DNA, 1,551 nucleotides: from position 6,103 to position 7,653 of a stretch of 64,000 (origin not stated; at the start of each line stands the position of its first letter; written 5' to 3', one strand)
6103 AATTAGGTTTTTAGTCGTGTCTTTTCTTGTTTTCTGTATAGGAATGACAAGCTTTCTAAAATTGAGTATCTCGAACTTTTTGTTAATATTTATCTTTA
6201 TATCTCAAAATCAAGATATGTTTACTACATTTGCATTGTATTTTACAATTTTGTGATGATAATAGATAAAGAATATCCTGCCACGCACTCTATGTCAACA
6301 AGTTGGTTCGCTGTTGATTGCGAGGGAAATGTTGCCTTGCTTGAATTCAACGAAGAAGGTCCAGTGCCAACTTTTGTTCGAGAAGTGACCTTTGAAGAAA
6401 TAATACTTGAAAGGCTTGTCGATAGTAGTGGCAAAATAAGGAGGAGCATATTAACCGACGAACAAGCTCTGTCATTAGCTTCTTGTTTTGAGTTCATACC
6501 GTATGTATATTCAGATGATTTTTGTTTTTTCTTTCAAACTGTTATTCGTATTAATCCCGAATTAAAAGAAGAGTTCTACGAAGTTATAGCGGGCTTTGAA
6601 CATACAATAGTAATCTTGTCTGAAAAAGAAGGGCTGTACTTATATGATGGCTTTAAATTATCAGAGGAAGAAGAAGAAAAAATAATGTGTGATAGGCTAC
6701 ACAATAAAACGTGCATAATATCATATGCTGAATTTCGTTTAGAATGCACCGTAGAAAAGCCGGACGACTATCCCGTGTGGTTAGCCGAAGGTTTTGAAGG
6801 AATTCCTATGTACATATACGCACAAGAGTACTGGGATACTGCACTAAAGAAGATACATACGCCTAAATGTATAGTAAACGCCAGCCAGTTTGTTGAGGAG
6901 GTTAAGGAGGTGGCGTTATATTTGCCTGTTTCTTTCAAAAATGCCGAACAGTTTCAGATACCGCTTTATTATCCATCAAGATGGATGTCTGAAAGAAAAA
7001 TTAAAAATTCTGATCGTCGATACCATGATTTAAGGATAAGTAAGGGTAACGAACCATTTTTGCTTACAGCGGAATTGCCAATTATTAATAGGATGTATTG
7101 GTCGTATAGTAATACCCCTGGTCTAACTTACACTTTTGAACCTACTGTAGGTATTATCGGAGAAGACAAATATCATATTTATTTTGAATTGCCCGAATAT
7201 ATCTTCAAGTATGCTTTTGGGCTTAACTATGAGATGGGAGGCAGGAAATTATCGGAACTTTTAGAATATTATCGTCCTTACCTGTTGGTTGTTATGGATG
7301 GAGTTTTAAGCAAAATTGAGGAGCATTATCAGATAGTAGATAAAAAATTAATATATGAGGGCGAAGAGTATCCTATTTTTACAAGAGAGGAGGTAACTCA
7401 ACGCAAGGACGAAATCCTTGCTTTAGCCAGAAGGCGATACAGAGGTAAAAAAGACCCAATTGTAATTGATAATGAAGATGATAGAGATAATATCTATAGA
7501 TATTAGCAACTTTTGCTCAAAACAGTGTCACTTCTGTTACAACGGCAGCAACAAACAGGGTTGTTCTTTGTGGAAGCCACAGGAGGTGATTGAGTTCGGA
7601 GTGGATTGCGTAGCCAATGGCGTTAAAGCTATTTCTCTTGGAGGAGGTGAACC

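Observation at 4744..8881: Orphan cassette between purB and tRNA-Lys: two diverged paralogs of unknown family, an overlapping mini radical-SAM enzyme and a small secreted protein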

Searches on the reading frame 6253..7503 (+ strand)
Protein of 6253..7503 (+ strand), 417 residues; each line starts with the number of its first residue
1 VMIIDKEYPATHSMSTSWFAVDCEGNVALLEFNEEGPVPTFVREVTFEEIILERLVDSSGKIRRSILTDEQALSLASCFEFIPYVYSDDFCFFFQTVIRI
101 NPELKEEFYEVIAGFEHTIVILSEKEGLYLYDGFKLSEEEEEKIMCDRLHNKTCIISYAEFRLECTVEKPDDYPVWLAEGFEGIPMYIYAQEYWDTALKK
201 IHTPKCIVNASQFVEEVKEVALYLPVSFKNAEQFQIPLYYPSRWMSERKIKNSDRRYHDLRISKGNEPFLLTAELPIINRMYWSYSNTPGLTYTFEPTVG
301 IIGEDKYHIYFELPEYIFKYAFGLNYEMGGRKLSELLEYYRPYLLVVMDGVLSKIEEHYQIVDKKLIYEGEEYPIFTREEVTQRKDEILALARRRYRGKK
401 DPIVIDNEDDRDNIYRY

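Call 4: search_protein_families(library=pfam, proteins=[window:6253-7503:+], max_evalue=1)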
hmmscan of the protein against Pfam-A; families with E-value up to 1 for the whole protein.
window:6253-7503:+ (417 aa): 1 family
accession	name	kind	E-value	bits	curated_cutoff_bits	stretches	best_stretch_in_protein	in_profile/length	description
PF18442.6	G2BR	-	0.0046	16.9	25.6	1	383-396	11-24/27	E3 gp78 Ube2g2-binding region (G2BR)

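Call 5: search_protein_families(library=ncbifam, proteins=[window:6253-7503:+], max_evalue=1)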
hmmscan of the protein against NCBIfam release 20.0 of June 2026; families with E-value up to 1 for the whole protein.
window:6253-7503:+ (417 aa): 0 families

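Call 6: search_protein_families(library=padloc, proteins=[window:6253-7503:+], max_evalue=1)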
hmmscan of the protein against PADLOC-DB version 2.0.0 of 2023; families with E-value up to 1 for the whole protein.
window:6253-7503:+ (417 aa): 0 families

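Call 8: find_homologous_proteins(query=window:6253-7503:+)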
Query window:6253-7503:+ (417 aa): 58 proteins with E <= 0.001 among 4553 candidates.
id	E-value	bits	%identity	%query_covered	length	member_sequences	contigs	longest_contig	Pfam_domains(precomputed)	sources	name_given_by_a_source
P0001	1.6e-279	945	99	100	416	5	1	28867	-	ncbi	-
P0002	2.9e-134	466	55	98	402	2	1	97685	-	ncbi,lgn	-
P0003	7.9e-121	422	52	98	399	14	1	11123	-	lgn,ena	-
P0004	1.5e-119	418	50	98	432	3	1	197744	-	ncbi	-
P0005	3.3e-103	364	47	98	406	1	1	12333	-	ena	-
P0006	8.0e-103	363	46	98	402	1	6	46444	-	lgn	-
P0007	4.7e-91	324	44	100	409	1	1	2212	-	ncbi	-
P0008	1.2e-89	320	48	85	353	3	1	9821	-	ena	-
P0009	4.2e-89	318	45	83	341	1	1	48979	-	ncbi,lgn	-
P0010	2.9e-37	147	27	95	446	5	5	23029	-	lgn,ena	-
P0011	4.6e-34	136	26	98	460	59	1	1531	-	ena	-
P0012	5.6e-34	136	27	98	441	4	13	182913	-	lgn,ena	-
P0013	1.5e-33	135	27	96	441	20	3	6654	-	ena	-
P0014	2.3e-32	131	29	98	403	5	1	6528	-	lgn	-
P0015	2.4e-32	131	26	97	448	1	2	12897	-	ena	-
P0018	3.9e-31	127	28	96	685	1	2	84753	-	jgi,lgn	jgi:hypothetical protein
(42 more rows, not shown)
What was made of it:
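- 6253..7506 (+): Paralog B of the partner family (417 aa from GTG; annotated start ATG 6256, 416 aa). Its 3' end overlaps the radical SAM gene. 99% identical to P0001 (call 8).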

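Call 12: find_related_loci(query=A1, collection=genome_contigs, flank=8000)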
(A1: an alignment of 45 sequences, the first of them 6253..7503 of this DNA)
Query A1 (417 aa) in genome_contigs; peptide patterns used: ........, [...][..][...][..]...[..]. (x = any residue, [..] = any of these).
146 stretches matched a pattern; 115 encode a relative of the query (tblastn E <= 1e-3); the best 80 are kept; 79 distinct loci.
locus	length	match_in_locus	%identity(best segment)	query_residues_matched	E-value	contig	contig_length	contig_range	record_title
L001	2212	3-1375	44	2-417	2e-101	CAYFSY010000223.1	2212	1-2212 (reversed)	MAG TPA_asm: uncultured Paludibacteraceae bacterium isolate ERP107106_co2_264 genome assembly, contig: NODE_42172_length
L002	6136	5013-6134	50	2-376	5e-96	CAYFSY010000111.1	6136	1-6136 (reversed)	MAG TPA_asm: uncultured Paludibacteraceae bacterium isolate ERP107106_co2_264 genome assembly, contig: NODE_11005_length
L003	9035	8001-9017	45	2-348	3e-93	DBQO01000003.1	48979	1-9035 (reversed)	MAG TPA_asm: Bacteroidales bacterium UBA1392 UBA1392_contig_5844, whole genome shotgun sequence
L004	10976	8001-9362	29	1-413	5e-52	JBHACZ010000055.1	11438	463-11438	MAG: Porphyromonas sp. isolate Meta-D_MAG_87 Meta-D__194986, whole genome shotgun sequence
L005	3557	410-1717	28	2-399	1e-43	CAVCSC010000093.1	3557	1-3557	Lachnospiraceae bacterium isolate G02614-L1_cleanbin_000010 genome assembly, contig: Spades_G02614-L1_contig_7381, whole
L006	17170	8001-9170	28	2-405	3e-39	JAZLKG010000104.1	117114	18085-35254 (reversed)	MAG: Bacteroidales bacterium isolate T1900044960_TA20190018.MAGScoT_cleanbin_000010 SGB_3926_k141_311480, whole genome s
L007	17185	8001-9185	27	2-411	9e-38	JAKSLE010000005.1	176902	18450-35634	MAG: Bacteroidales bacterium isolate Horse_feces91 MAG091_5, whole genome shotgun sequence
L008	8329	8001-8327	60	2-112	4e-37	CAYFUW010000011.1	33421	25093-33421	MAG TPA_asm: uncultured Dysgonomonadaceae bacterium isolate ERP107106_co1_213 genome assembly, contig: NODE_1145_length_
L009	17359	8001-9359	26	2-409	1e-36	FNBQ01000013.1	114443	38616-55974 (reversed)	Bacteroidales bacterium KHT7 genome assembly, contig: Ga0105823_113, whole genome shotgun sequence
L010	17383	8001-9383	28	2-409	2e-35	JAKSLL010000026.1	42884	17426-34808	MAG: Bacteroidaceae bacterium isolate Horse_feces98 MAG098_26, whole genome shotgun sequence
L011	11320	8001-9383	25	6-409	9e-35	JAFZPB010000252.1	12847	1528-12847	MAG: Muribaculaceae bacterium isolate RGIG7968 Water_buffalos_Rumen-1__c1038149, whole genome shotgun sequence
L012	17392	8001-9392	27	2-405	1e-34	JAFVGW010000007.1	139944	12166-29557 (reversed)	MAG: Salinivirgaceae bacterium isolate RGIG5159 Sheep_Abomasum-5__c75042, whole genome shotgun sequence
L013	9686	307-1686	30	2-409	3e-34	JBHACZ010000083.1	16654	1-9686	MAG: Porphyromonas sp. isolate Meta-D_MAG_87 Meta-D__366067, whole genome shotgun sequence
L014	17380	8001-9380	26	1-409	7e-34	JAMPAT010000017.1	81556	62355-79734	MAG: Bacteroidales bacterium isolate NALB_7813_8 Scaffold_#17__SCF_017___81556_bp, whole genome shotgun sequence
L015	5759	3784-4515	36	2-241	5e-34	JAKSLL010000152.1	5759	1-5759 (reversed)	MAG: Bacteroidaceae bacterium isolate Horse_feces98 MAG098_152, whole genome shotgun sequence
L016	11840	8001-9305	26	1-399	1e-33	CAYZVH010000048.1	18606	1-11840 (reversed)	MAG TPA_asm: uncultured Bacteroides sp. isolate binchicken_co323_390 genome assembly, contig: NODE_2937_length_18606_cov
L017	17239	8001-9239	29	2-409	3e-32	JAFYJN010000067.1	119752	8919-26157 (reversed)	MAG: Prevotella sp. isolate RGIG7148 Water_buffalos_Abomasum-5__c825852, whole genome shotgun sequence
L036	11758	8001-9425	31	2-409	8e-28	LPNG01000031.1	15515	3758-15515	MAG: bacterium F082 isolate F082 scaffold_30, whole genome shotgun sequence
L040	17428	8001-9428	26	2-409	4e-29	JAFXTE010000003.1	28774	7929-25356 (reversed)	MAG: Bacteroidales bacterium isolate RGIG6723 Sheep_Rumen-2__c160, whole genome shotgun sequence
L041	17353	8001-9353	26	6-400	5e-27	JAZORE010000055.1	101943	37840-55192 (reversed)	MAG: Alloprevotella sp. isolate T1900045562_YK20190256.MAGScoT_cleanbin_000003 SGB_7914_k141_2014389, whole genome shotg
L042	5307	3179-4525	25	2-409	7e-27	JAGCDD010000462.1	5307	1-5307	MAG: Bacteroidales bacterium isolate RGIG9683 Yak_Omasum-2__c936356, whole genome shotgun sequence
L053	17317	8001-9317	24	1-399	6e-24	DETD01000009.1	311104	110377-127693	MAG TPA_asm: Bacteroidales bacterium UBA3297 UBA3297_contig_9743, whole genome shotgun sequence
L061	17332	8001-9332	23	2-393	2e-22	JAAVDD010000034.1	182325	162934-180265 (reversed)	MAG: Bacteroides sp. isolate Mgla_MAG_49-bin_23 c_000000034133, whole genome shotgun sequence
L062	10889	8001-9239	27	1-408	5e-22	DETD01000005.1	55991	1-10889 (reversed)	MAG TPA_asm: Bacteroidales bacterium UBA3297 UBA3297_contig_61601, whole genome shotgun sequence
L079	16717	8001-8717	29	6-241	1e-20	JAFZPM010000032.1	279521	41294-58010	MAG: Paludibacteraceae bacterium isolate RGIG7979 Water_buffalos_Rumen-1__c839482, whole genome shotgun sequence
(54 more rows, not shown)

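Call 20: search_protein_families(library=pfam, proteins=[L017:6343-7710:+, L036:3571-4491:+, L079:6934-7821:-, L036:4566-4943:+, L061:10236-10967:+, L041:10553-11620:+, L042:1513-2931:-, L016:4976-5659:+, L040:5203-5916:+, L040:2574-4238:+], max_evalue=0.001)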
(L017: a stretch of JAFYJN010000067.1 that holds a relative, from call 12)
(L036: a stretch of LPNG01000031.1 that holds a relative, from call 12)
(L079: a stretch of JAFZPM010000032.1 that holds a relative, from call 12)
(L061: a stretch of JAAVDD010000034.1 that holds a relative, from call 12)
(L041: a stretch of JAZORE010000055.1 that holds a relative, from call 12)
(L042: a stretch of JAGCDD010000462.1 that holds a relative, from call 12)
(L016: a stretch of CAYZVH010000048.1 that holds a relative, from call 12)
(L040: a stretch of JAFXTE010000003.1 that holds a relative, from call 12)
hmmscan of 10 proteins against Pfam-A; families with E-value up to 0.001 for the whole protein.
L017:6343-7710:+ (455 aa): 2 families
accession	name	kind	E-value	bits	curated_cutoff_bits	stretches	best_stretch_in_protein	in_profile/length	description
PF13306.12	LRR_5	-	5.2e-50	169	27.7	2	233-348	1-115/127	BspA type Leucine rich repeat region (6 copies)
PF13855.12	LRR_8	-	2.1e-06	27.8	27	0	296-341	10-56/61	Leucine rich repeat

L036:3571-4491:+ (306 aa): 2 families
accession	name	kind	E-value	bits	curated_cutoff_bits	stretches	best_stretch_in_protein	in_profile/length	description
PF13280.12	WYL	-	2.1e-12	47.3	21.8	1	126-193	1-69/70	WYL domain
PF25583.1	WCX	-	0.00057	20.6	23.9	0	227-301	4-75/76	WCX domain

L079:6934-7821:- (295 aa): 2 families
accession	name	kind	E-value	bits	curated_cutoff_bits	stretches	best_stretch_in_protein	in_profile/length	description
PF12833.13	HTH_18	-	2.1e-17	63.6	33.6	1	217-293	2-78/80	Helix-turn-helix domain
PF00165.29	HTH_AraC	-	4e-09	36.8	26.6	1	257-293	6-41/42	Bacterial regulatory helix-turn-helix proteins, AraC family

L036:4566-4943:+ (125 aa): 1 family
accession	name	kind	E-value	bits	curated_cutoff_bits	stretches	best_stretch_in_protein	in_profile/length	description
PF08797.16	HIRAN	-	4e-13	49.4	24.7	1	9-106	4-91/96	HIRAN domain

L061:10236-10967:+ (243 aa): 0 families

L041:10553-11620:+ (355 aa): 4 families
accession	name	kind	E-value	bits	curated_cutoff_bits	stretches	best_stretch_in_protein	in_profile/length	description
PF02661.23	Fic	-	3.3e-21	76.3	24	1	93-210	1-93/93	Fic/DOC family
PF09339.16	HTH_IclR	-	2.7e-06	27.5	22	1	300-343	7-51/52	IclR helix-turn-helix domain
PF12802.13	MarR_2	-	7.2e-05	23.3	27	1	295-343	4-53/61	MarR family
PF14394.12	DUF4423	-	0.00063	20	30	0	292-351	17-76/165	Domain of unknown function (DUF4423)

L042:1513-2931:- (472 aa): 2 families
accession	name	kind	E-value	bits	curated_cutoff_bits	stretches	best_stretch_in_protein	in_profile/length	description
PF13173.12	AAA_14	-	4.4e-31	108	27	1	54-188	3-128/129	AAA domain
PF13635.12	DUF4143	-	8.7e-25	87.8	28.1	1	255-408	2-159/160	Domain of unknown function (DUF4143)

L016:4976-5659:+ (227 aa): 1 family
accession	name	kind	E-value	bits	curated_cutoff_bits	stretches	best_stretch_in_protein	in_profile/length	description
PF04402.19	SIMPL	-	1.1e-23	85.1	25.2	1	6-216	1-205/205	Protein of unknown function (DUF541)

L040:5203-5916:+ (237 aa): 0 families

L040:2574-4238:+ (554 aa): 6 families
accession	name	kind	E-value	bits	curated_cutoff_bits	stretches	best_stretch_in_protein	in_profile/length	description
PF00004.35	AAA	-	1.9e-20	74.1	21.2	1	335-465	2-130/131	ATPase family associated with various cellular activities (AAA)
PF17866.7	AAA_lid_6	-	1.8e-18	66.8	24.3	1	490-550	2-60/60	AAA lid domain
PF13401.12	AAA_22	-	8.7e-06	26.5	27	0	334-439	8-122/130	AAA domain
PF20720.3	nSTAND3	-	6.1e-05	23.2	27.2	1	333-369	19-51/155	Novel STAND NTPase 3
PF05496.18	RuvB_N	-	0.00024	21.3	27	1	293-360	5-59/159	Holliday junction DNA helicase RuvB P-loop domain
PF13238.12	AAA_18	-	0.00061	20.7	29.4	0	336-355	3-22/128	AAA domain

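Call 21: predict_structure(alignment_id=A1)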
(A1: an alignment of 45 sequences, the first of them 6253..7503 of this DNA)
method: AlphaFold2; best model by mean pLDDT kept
length: 417 residues; sequences in the alignment: 45
mean_pLDDT: 89.5   pTM: 0.89
mean pLDDT of the five models: 89.5, 88.7, 87.9, 87.6, 87.6
residues with pLDDT >= 90: 292; 70-90: 84; 50-70: 35; < 50: 6
segments of 3 or more residues with pLDDT < 50: 1-3
pLDDT, mean of each block of 10 residues (from residue 1): 50 79 98 92 94 96 98 98 86 89 96 95 98 86 85 89 88 85 98 91 98 95 98 96 78 79 87 85 66 97 83 93 91 95 96 94 96 97 97 98 84 59
secondary structure, 60 per line:
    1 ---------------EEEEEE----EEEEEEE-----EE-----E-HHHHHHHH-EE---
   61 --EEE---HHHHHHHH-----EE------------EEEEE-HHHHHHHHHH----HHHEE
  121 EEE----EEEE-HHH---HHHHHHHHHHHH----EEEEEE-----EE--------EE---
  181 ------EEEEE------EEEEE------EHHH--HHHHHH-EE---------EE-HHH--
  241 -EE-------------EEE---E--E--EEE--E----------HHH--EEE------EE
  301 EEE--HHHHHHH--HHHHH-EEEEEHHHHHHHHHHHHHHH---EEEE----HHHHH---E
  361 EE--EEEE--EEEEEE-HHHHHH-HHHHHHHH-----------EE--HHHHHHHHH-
elements in order: E16-21 E26-32 H47-54 E63-65 H69-76 E96-100 H102-111 E119-123 E128-131 H139-150 E155-160 E187-191 E198-202 H215-220 E257-259 E269-271 E290-292 E299-303 H306-312 H315-319 E321-325 H326-340 E344-347 H352-356 E360-362 E365-368 E371-376 H378-383 H385-392 H408-416
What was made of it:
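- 6271..6306 (+): Invariant N-terminal tail motif of B (residues 7-18). In the model, pLDDT is 50 for residues 1-10 and 79 for residues 11-20, against 92-98 for residues 21-80 (call 21).
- That tail is the least confident part of an otherwise confident model (call 21). The partner is a 300-480 aa protein predicted to be well folded (call 21), not a short peptide.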

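Call 24: fold_search(model_id=the predicted structure, library=pdb)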
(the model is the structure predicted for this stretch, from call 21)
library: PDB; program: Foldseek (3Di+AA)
matches with E <= 10: 407; with E <= 0.001: 0
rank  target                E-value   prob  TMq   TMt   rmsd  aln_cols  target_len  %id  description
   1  9up2_A                1.1e-01  0.82  0.16  0.05   8.7       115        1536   10  PvdL-E2-C3-A3-PCP3 in complex with MLP (NRPS cross-module) (released 2026-04-01)
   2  3ivr_B                1.6e-01  0.57  0.14  0.15   7.9        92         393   15  CRYSTAL STRUCTURE OF PUTATIVE long-chain-fatty-acid CoA ligase FROM Rhodopseudomonas palustris CGA009 (released 2009-09-08)
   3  9lcq_A                3.2e-01  0.84  0.17  0.06   4.2        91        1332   11  PvdL-E2-C3-A3(R3393A) in complex with MLP (NRPS cross-module) (released 2026-01-07)
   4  1ui0                  3.2e-01  0.63  0.17  0.32   5.5       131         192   10  Crystal Structure Of Uracil-DNA Glycosylase From Thermus Thermophilus HB8 (released 2003-10-14)
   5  3c6k_D                3.2e-01  0.06  0.13  0.15  19.1       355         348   12  Crystal structure of human spermine synthase in complex with spermidine and 5-methylthioadenosine (released 2008-02-19)
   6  1ui1                  3.4e-01  0.54  0.16  0.31   5.8       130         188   10  Crystal Structure Of Uracil-DNA Glycosylase From Thermus Thermophilus HB8 (released 2003-10-14)
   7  6abh_E                4.0e-01  0.16  0.13  0.13   9.8       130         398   15  Structure of a natural red emitting luciferase from Phrixothrix hirtus (P1 crystal form) (released 2018-08-22)
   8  4w8o_B                4.3e-01  0.30  0.14  0.14   5.8       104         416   14  Structure of the luciferase-like enzyme from the nonluminescent Zophobas morio mealworm (released 2015-10-21)
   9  6ac3_A                4.8e-01  0.44  0.15  0.15   7.2       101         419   16  Structure of a natural red emitting luciferase from Phrixothrix hirtus (P3121 crystal form) (released 2018-08-22)
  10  6aaa_B                4.8e-01  0.28  0.13  0.11   8.8       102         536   14  Structure of a blue-shifted Luciferase from Amydetes vivianii (released 2018-08-22)
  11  7cci_B                4.8e-01  0.23  0.15  0.37  13.4       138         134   17  Acinetobacter baumannii response regulator AdeR with disordered N terminus (released 2021-06-23)
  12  3ite_A                5.4e-01  0.33  0.14  0.15   8.2       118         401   10  The third adenylation domain of the fungal SidN non-ribosomal peptide synthetase (released 2009-11-17)
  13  1l9g                  6.1e-01  0.41  0.17  0.33   6.6       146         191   12  CRYSTAL STRUCTURE OF URACIL-DNA GLYCOSYLASE FROM T. MARITIMA (released 2003-05-27)
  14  7oyd_x                6.1e-01  0.25  0.16  0.34   9.1       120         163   11  Cryo-EM structure of a rabbit 80S ribosome with zebrafish Dap1b (released 2022-07-20)
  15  6ac3_D                6.5e-01  0.47  0.13  0.13   3.8        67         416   19  Structure of a natural red emitting luciferase from Phrixothrix hirtus (P3121 crystal form) (released 2018-08-22)
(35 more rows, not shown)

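Call 28: search_solved_structures(query=A1, max_evalue=10)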
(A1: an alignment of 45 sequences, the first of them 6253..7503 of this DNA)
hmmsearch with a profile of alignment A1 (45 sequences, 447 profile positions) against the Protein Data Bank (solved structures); distinct sequences matched with E-value up to 10: 8.
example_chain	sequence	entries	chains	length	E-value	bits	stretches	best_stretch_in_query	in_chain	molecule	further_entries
9sf4_Aa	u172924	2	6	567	0.024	17.1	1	336-400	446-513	Fusion glycoprotein F0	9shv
7ki6_A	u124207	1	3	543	0.19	14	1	336-400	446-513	Fusion glycoprotein F0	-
8asv_F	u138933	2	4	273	0.22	13.8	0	115-159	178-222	Elongator complex protein 6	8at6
4ejs_C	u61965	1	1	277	0.23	13.8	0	115-159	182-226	Elongator complex protein 6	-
4a8j_C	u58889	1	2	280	0.25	13.7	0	115-159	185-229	Elongator complex protein 6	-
7ki4_A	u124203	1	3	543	0.37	13.1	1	340-400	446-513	Fusion glycoprotein F0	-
9v3e_A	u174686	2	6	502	0.66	12.3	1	340-400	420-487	Fusion glycoprotein F0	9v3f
9shw_Aa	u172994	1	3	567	0.81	12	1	340-400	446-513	Fusion glycoprotein F0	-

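Call 29: fold_search(model_id=the predicted structure, library=viral)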
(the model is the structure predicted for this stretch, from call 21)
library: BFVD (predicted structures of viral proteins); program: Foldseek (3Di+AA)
matches with E <= 10: 148; with E <= 0.001: 0
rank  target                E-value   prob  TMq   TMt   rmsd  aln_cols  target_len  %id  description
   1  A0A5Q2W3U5            1.5e-01  0.60  0.15  0.15   7.9       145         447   12  (no name in the UniProt tables at hand)
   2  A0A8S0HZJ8            1.8e-01  0.21  0.14  0.32  14.0       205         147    9  (no name in the UniProt tables at hand)
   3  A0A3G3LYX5            2.0e-01  0.63  0.16  0.26   7.0       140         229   13  Uracil-DNA glycosylase [Brevibacterium phage Cantare]
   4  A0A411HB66            2.1e-01  0.23  0.12  0.13  11.2       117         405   12  P47 [Homarus gammarus nudivirus]
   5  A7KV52                4.2e-01  0.47  0.16  0.29   6.3       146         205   10  (no name in the UniProt tables at hand)
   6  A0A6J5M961            5.3e-01  0.14  0.13  0.22   9.7       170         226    6  Uracil-DNA glycosylase-like [uncultured Caudovirales phage]
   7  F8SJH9                6.4e-01  0.09  0.12  0.16  10.4       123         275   11  Uncharacterized protein 344 [Pseudomonas phage PhiPA3]
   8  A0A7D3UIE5            8.1e-01  0.28  0.16  0.11   7.1       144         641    7  (no name in the UniProt tables at hand)
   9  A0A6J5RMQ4            8.1e-01  0.15  0.15  0.23  15.4       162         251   12  Uncharacterized protein [uncultured Caudovirales phage]
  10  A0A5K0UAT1            8.6e-01  0.03  0.12  0.11  23.6       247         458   12  Uncharacterized protein [Yasminevirus sp. GU-2018]
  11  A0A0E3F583            9.6e-01  0.33  0.13  0.08   4.5        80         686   12  Peptidase S8/S53 domain-containing protein [Synechococcus phage ACG-2014e]
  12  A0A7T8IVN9            1.0e+00  0.14  0.13  0.22  12.5       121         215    8  Uncharacterized protein [Erwinia phage pEa_SNUABM_5]
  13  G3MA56                1.1e+00  0.28  0.15  0.19   6.6       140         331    9  Gp315 [Bacillus phage G]
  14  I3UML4                1.1e+00  0.33  0.14  0.36   7.3        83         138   20  Uncharacterized protein [Colwellia phage 9A]
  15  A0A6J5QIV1            1.3e+00  0.20  0.15  0.19   6.4       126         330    9  Uncharacterized protein [uncultured Caudovirales phage]
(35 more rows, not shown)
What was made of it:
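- On Uracil-DNA glycosylase superfamily (fold only, C-terminal domain of long forms): Foldseek probability is about 0.6 with E 0.2-0.6 (calls 24, 29).
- Foldseek hits in both PDB and BFVD (calls 24, 29).
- Tried and rejected: PDB and BFVD gave nothing at E below 0.1 (calls 24, 29).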

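Call 31: search_protein_families(library=pfam, alignment_id=A1, max_evalue=1)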
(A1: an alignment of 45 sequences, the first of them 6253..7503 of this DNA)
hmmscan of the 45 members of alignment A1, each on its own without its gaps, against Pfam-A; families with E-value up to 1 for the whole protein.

A. member 1, window:6253-7503:+ (417 aa): 1 family
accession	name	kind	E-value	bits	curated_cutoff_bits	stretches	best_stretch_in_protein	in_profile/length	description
PF18442.6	G2BR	-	0.0046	16.9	25.6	1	383-396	11-24/27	E3 gp78 Ube2g2-binding region (G2BR)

B. families by the number of members that match (of 45 scanned): 15 families
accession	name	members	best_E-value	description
PF03160.20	Calx-beta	2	0.0025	Calx-beta domain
PF03167.25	UDG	2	0.13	Uracil DNA glycosylase superfamily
PF18442.6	G2BR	1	0.0046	E3 gp78 Ube2g2-binding region (G2BR)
PF02679.21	ComA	1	0.014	(2R)-phospho-3-sulfolactate synthase (ComA)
PF25682.1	Phage_VG64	1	0.027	Mycobacterium phage VG64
PF16107.10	DUF4825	1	0.081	Domain of unknown function (DUF4825)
PF24269.1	DUF7467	1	0.086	Domain of unknown function (DUF7467)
PF04755.18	PAP_fibrillin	1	0.088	PAP_fibrillin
PF21375.2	POT1_C_insert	1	0.096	Protection of telomeres protein 1 (POT1), C-terminal insertion domain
PF01740.26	STAS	1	0.16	STAS domain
PF10200.14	Ndufs5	1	0.19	NADH:ubiquinone oxidoreductase, NDUFS5-15kDa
PF00548.26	Peptidase_C3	1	0.2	3C cysteine protease (picornain 3C)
PF19695.4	DUF6195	1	0.21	Family of unknown function (DUF6195)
PF19363.4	DUF5939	1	0.28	Family of unknown function (DUF5939)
PF20503.3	DUF6730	1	0.34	Family of unknown function (DUF6730)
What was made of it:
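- On anSME with sulfatase: The partner has no Pfam or NCBIfam match (calls 4, 5, 31).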
